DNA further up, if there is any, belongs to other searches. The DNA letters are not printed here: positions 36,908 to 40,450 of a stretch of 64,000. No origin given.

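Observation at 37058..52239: Six-gene envelope cluster: TPR-CHAT caspase-like lipoprotein flanked by two paralogous transmembrane PP2C sensors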

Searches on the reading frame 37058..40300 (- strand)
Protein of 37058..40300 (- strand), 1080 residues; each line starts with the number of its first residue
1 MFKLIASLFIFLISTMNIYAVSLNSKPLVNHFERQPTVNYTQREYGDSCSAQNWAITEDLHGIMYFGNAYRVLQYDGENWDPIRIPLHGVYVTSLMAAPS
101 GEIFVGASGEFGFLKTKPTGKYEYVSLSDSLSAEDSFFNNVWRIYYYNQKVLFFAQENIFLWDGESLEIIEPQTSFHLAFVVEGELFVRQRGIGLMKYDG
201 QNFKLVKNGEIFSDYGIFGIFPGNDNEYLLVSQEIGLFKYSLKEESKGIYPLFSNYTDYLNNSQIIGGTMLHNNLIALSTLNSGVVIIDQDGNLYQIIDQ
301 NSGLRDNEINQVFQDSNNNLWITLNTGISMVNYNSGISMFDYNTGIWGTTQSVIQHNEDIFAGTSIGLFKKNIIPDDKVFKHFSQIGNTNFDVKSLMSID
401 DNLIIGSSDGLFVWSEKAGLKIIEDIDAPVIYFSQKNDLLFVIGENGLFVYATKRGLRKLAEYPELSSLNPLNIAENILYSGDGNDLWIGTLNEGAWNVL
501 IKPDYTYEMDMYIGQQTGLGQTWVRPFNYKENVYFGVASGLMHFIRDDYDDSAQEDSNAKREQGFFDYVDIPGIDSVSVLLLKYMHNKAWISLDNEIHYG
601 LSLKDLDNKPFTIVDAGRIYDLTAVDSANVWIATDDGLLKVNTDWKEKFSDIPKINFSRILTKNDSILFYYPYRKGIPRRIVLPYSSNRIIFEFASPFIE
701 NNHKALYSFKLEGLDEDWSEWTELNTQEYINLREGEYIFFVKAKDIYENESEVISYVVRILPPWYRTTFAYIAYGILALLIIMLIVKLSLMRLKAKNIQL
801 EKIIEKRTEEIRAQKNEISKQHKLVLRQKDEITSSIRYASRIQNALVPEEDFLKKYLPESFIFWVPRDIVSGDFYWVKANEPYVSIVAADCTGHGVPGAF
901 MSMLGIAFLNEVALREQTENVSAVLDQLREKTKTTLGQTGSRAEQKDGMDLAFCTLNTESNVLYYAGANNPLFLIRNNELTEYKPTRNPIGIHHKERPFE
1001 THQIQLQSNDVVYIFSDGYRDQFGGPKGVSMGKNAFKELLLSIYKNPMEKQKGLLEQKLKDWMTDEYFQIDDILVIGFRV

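Call 3: search_protein_families(library=pfam, proteins=[window:37058-40300:-], max_evalue=0.01)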
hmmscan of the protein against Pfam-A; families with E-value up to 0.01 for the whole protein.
window:37058-40300:- (1080 aa): 3 families
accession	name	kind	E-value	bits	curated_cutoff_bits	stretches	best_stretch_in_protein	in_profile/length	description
PF07228.17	SpoIIE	-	5.5e-19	69.3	25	1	883-1079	4-190/192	Stage II sporulation protein E (SpoIIE)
PF07495.19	Y_Y_Y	-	8.6e-12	45.2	26.6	1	701-758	4-60/65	Y_Y_Y domain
PF07494.17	Reg_prop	-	5.1e-05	23.4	20.4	0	303-323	1-21/24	Two component regulator propeller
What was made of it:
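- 37058..40300 (-): Transmembrane phosphatase, 1080 aa. Signal peptide, periplasmic Reg_prop/Y_Y_Y sensor of the hybrid two-component (HTCS) type, TM helix 766-796, coiled coil, then a cytoplasmic SiaA-like PP2C (SpoIIE) domain. Pfam SpoIIE 5.5e-19, Y_Y_Y 8.6e-12, Reg_prop (call 3).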

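Call 4: search_protein_families(library=ncbifam, proteins=[window:37058-40300:-], max_evalue=0.01)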
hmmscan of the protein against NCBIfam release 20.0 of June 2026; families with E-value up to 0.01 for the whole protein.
window:37058-40300:- (1080 aa): 2 families
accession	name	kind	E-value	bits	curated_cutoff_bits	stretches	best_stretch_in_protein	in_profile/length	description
NF038263.1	prot_phos_SiaA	equivalog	1.1e-54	186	700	1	794-1080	380-657/658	biofilm regulation protein phosphatase SiaA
NF053603.1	HhpR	exception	0.0078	15.4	520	0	262-317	137-193/282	CBS domain-containing high hydrostatic pressure regulator HhpR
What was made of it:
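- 37058..40300 (-): NCBIfam SiaA 186 bits, partial (call 4).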

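Call 44: search_protein_families(library=padloc, proteins=[window:37058-40300:-], max_evalue=0.001)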
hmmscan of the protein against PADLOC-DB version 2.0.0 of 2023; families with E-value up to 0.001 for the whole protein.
window:37058-40300:- (1080 aa): 0 families

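Call 60: search_solved_structures(query=window:37058-40300:-, max_evalue=0.01)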
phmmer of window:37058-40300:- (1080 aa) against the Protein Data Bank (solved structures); distinct sequences matched with E-value up to 0.01: 3.
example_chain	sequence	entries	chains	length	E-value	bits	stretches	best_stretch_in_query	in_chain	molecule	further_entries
6k4e_A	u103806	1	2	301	2.1e-30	108.5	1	800-1079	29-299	Putative serine phosphatase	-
4a2l_A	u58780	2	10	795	9.1e-08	33.6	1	692-768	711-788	TWO-COMPONENT SYSTEM SENSOR HISTIDINE KINASE/RESPONSE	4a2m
3v9f_A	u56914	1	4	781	2.6e-07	32.1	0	295-345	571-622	Two-component system sensor histidine kinase/response regulator, hybrid (One-component sys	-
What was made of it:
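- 37058..40300 (-): PDB 6k4e E 2e-30, plus 4a2l and 3v9f for the sensor (call 60).
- On Hybrid two-component system sensors: PDB 4a2l and 3v9f are hit (calls 3, 60).
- Closest known: Bacteroides hybrid two-component sensors. Same: A periplasmic Reg_prop beta-propeller and Y_Y_Y sensor domain, followed by one TM helix (calls 3, 60).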
